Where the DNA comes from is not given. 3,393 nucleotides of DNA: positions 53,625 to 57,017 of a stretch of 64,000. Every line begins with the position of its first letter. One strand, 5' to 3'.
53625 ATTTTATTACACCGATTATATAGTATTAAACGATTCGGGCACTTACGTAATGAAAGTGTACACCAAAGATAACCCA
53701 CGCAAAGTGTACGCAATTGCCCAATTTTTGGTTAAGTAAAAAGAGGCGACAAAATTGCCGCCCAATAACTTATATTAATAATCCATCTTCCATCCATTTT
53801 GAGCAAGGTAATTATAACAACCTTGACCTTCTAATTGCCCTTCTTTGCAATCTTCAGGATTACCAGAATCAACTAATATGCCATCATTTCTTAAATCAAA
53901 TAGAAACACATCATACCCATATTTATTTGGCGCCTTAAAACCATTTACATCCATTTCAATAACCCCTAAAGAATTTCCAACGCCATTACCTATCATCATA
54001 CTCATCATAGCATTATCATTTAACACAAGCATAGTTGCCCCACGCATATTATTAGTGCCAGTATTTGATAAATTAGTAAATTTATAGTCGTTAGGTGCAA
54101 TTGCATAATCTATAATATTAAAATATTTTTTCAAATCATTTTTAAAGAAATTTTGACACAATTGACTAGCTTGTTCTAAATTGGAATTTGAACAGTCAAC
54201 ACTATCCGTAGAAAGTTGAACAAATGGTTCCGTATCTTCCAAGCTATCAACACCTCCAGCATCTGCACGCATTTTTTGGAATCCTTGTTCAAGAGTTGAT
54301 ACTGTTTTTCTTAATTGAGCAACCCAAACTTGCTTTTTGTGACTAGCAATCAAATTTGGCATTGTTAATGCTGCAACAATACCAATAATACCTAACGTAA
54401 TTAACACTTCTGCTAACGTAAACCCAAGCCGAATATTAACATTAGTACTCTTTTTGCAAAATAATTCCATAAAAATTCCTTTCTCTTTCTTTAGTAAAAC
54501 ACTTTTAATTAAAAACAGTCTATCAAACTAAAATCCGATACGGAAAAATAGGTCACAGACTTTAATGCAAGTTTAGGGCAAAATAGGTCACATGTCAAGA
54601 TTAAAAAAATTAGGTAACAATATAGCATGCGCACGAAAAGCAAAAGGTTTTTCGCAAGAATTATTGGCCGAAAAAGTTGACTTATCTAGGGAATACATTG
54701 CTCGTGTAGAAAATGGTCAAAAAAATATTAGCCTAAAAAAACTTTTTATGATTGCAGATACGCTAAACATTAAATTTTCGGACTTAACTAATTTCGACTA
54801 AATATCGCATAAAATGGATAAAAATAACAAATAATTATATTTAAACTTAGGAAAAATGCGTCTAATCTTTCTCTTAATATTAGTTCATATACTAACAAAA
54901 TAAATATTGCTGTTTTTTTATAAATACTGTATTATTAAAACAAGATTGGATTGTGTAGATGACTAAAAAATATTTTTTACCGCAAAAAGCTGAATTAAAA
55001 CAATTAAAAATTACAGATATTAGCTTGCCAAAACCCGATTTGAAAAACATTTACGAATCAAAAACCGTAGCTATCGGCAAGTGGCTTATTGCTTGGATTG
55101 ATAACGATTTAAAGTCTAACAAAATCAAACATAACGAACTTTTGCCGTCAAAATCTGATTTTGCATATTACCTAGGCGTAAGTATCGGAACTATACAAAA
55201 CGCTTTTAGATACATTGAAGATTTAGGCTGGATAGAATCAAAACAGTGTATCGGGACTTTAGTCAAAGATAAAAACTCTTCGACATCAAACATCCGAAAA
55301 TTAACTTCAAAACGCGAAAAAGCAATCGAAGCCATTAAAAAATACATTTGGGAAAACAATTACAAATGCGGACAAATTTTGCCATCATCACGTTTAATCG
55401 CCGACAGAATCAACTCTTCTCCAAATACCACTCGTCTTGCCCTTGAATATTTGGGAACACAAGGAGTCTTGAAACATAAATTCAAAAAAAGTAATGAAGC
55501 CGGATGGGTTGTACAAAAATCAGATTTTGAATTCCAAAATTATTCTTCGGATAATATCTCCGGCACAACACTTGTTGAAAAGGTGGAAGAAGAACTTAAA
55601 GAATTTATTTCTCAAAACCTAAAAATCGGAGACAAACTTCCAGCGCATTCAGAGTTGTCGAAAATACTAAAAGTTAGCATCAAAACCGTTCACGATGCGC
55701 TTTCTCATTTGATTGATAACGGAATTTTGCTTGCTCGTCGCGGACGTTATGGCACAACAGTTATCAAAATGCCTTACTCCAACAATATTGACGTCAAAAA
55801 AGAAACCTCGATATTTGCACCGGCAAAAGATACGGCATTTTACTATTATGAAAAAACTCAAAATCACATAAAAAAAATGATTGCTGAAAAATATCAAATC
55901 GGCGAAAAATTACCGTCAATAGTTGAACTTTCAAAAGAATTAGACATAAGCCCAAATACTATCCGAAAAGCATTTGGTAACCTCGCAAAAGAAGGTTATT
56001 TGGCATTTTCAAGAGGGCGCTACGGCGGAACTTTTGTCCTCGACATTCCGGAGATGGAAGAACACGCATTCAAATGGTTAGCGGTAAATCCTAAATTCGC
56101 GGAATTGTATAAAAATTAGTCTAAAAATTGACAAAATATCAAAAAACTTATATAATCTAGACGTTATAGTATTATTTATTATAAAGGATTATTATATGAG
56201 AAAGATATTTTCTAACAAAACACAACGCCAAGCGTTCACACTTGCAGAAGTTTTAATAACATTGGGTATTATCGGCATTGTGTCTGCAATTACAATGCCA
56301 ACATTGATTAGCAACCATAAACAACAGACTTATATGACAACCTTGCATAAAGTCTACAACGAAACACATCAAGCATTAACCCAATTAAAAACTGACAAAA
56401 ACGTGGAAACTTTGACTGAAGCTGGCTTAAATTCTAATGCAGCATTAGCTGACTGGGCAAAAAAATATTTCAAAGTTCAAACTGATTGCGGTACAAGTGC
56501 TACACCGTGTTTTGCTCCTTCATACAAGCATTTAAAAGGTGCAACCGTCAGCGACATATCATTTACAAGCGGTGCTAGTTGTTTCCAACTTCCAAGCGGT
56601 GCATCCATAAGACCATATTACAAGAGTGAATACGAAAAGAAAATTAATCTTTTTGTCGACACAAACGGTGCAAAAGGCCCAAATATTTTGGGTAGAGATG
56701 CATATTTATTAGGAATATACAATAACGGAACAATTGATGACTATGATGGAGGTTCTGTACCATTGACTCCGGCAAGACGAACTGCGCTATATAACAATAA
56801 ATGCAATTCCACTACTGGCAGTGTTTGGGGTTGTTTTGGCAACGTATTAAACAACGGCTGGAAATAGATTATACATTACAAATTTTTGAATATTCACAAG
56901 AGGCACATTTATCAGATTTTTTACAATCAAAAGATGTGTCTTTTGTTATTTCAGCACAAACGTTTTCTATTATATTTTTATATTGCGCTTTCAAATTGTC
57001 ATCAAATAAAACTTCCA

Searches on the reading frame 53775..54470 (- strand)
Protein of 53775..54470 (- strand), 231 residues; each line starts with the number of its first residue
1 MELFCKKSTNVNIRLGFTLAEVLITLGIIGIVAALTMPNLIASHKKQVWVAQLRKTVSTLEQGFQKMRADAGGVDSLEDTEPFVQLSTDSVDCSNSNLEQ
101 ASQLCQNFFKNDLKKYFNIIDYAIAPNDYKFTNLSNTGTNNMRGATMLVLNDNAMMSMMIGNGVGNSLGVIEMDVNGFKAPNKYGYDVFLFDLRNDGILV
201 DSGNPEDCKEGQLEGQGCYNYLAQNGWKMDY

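Call 46: search_protein_families(library=pfam, proteins=[window:53775-54470:-], max_evalue=0.001)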
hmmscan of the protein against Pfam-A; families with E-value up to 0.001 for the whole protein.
window:53775-54470:- (231 aa): 1 family
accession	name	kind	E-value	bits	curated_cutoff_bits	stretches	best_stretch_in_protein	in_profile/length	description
PF07963.17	N_methyl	-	0.00011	22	21.2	1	16-35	6-25/27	Prokaryotic N-terminal methylation motif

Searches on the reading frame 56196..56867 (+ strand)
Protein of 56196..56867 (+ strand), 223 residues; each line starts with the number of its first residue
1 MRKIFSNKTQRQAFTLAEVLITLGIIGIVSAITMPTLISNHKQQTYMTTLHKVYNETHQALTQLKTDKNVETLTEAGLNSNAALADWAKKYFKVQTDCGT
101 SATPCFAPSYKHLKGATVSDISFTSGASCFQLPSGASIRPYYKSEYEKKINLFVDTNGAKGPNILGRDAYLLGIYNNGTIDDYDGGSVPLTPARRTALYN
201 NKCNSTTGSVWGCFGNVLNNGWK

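Call 103: search_protein_families(library=pfam, proteins=[window:56196-56867:+], max_evalue=0.001)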
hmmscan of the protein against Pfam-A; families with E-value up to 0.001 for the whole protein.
window:56196-56867:+ (223 aa): 1 family
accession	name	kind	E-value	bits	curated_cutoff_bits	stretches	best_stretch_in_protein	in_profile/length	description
PF07963.17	N_methyl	-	2.6e-05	24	21.2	1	10-33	3-26/27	Prokaryotic N-terminal methylation motif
